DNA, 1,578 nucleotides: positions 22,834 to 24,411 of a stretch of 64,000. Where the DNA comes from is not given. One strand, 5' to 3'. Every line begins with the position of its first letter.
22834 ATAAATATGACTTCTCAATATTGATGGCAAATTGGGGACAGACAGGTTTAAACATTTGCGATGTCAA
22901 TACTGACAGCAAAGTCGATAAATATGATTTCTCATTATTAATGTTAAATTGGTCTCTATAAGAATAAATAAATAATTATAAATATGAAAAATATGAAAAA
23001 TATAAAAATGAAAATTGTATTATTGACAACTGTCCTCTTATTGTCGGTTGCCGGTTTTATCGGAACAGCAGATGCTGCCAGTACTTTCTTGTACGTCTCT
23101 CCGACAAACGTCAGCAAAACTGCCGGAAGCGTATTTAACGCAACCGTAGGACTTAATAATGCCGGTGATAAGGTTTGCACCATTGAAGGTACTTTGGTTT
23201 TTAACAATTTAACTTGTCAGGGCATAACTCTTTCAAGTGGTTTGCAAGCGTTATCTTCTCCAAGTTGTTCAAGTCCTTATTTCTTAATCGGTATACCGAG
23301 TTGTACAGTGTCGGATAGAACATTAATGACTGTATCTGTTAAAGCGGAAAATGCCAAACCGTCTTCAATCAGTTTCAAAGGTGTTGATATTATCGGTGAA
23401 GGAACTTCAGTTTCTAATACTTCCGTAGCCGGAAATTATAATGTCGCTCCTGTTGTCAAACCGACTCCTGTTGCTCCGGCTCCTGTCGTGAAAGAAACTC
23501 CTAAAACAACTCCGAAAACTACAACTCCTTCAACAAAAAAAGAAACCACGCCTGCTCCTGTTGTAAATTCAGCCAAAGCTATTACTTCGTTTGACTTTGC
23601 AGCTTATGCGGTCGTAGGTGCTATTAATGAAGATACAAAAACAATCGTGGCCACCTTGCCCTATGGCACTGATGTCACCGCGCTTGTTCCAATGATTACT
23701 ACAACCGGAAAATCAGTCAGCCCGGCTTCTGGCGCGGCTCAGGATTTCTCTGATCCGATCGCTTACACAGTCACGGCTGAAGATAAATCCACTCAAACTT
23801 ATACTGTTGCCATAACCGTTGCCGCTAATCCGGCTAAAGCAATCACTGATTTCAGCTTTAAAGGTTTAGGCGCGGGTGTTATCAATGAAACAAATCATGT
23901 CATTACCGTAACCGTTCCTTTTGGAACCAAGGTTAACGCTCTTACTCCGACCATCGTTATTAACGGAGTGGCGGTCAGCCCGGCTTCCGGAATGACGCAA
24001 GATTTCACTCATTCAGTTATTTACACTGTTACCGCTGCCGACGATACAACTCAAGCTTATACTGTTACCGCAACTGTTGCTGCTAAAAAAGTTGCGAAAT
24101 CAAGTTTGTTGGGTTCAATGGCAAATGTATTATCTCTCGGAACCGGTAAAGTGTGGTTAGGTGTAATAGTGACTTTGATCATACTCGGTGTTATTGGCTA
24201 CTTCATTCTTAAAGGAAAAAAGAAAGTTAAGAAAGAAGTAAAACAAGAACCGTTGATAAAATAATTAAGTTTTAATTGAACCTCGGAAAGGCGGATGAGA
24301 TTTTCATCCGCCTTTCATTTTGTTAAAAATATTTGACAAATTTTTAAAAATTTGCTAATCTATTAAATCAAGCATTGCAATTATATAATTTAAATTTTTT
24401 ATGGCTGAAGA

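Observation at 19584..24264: Cohesin/dockerin-like surface assembly built from a shared 88-aa Ig-like repeat, including a 1125-aa repeat protein with a Gly10 tract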

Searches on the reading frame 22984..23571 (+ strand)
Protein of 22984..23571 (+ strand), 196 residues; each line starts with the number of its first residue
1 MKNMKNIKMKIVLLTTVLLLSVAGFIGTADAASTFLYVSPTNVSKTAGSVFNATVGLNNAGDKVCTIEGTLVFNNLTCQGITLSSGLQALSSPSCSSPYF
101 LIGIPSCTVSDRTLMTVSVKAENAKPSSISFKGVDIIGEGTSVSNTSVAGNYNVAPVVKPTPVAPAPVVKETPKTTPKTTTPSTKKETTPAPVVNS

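Call 6: search_solved_structures(query=window:22984-23571:+, max_evalue=10, show_alignments=2)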
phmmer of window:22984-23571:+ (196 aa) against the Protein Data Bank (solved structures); distinct sequences matched with E-value up to 10: 2.
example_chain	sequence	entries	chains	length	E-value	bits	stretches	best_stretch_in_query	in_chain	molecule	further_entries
3jb8_A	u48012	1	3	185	0.6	13.2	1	21-110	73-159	Coat protein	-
9j1l_2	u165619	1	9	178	1.6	11.8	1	44-81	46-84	FtbP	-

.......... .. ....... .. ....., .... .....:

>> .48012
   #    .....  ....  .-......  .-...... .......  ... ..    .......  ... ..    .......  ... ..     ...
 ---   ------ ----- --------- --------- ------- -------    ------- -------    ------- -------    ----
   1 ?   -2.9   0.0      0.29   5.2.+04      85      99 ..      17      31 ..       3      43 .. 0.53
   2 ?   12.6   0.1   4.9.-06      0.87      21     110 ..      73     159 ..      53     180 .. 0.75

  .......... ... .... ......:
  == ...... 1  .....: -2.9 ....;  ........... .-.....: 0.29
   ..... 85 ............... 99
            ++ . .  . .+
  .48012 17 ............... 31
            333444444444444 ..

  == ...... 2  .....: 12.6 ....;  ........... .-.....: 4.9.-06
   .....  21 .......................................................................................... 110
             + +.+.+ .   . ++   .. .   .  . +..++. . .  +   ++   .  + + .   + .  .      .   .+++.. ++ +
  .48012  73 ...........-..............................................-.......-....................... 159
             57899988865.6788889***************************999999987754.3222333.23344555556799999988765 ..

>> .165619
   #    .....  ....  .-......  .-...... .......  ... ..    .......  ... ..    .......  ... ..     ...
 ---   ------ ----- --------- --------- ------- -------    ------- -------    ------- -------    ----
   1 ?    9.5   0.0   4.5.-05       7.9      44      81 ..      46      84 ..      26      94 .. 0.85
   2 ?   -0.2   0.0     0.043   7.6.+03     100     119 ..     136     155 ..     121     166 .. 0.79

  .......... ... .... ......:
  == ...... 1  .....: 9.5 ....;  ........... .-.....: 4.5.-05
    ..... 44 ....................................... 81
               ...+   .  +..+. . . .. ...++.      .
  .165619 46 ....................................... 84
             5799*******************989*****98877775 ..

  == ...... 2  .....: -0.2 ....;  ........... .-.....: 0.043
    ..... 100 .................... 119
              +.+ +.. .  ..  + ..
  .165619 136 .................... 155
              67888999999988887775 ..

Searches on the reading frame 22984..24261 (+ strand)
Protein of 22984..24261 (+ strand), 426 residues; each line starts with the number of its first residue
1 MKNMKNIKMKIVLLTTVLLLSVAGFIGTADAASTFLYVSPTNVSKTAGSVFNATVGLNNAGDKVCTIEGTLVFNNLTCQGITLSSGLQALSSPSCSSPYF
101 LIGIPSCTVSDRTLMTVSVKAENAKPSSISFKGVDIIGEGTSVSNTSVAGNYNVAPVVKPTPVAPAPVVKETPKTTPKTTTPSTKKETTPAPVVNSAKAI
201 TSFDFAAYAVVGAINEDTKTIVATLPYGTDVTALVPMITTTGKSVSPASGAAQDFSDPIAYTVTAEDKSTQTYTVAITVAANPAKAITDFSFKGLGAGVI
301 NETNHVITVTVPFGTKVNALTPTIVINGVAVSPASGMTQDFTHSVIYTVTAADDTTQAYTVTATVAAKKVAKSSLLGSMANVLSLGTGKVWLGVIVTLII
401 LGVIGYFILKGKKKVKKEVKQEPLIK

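Call 3: search_protein_families(library=pfam, proteins=[window:22984-24261:+], max_evalue=1)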
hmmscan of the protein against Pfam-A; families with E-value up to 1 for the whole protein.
window:22984-24261:+ (426 aa): 5 families
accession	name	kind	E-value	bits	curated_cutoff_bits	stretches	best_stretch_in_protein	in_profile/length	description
PF16410.10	DUF5018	-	2e-17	63.5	38.2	2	195-279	131-215/352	Domain of unknown function (DUF5018)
PF22243.2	DUF5018-rel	-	3.4e-07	30.9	28.1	2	325-362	78-115/115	DUF5018-related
PF19755.4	DUF6242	-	0.00091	19.6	29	1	223-280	45-121/217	Domain of unknown function (DUF6242)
PF13273.12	DUF4064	-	0.19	12.4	32.1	1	346-415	26-87/102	Protein of unknown function (DUF4064)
PF02009.21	RIFIN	-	0.25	11.7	32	1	298-419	197-319/327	Rifin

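Call 4: search_protein_families(library=ncbifam, proteins=[window:22984-24261:+], max_evalue=1)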
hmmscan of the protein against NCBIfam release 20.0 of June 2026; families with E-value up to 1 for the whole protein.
window:22984-24261:+ (426 aa): 1 family
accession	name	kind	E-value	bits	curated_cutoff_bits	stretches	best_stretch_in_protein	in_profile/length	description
NF058603.1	SCO2097_fam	equivalog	0.068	13.5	110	1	352-409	20-75/129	SCO2097 family morphological protein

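Call 42: find_encoding_contigs(protein=window:22984-24261:+, flank=2000, max_places=3)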
Protein window:22984-24261:+ (426 aa): no gene with exactly this product is on record in the collection.

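Call 55: find_related_loci(query=window:22984-24261:+, collection=metagenome_contigs, flank=10000)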
Query window:22984-24261:+ (426 aa) in metagenome_contigs; peptide patterns used: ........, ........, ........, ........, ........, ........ (x = any residue, [..] = any of these).
600 stretches matched a pattern (row limit reached: there are more); 22 encode a relative of the query (tblastn E <= 1e-3); 22 distinct loci.
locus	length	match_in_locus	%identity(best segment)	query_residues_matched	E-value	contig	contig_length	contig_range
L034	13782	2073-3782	87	2-426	0e+0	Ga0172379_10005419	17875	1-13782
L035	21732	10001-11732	91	21-426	0e+0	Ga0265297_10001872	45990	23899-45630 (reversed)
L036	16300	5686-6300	50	3-199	2e-57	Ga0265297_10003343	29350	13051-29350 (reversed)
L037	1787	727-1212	60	3-165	5e-58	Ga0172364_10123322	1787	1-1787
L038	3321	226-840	51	3-212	3e-53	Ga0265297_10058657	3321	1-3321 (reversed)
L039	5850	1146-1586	56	12-158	2e-50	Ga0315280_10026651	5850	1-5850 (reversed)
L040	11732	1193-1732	51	12-185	1e-47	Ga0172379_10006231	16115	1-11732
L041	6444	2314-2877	48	3-187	2e-47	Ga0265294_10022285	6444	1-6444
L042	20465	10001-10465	55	12-162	4e-45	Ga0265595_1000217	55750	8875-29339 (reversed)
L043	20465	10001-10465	55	12-162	4e-45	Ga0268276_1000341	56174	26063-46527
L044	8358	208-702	51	12-175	2e-44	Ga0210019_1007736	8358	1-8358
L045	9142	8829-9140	60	3-107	9e-36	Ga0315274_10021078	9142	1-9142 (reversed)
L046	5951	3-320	57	54-159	4e-32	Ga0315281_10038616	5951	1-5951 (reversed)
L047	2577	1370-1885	40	25-196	4e-30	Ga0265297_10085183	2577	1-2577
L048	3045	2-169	66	68-123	7e-18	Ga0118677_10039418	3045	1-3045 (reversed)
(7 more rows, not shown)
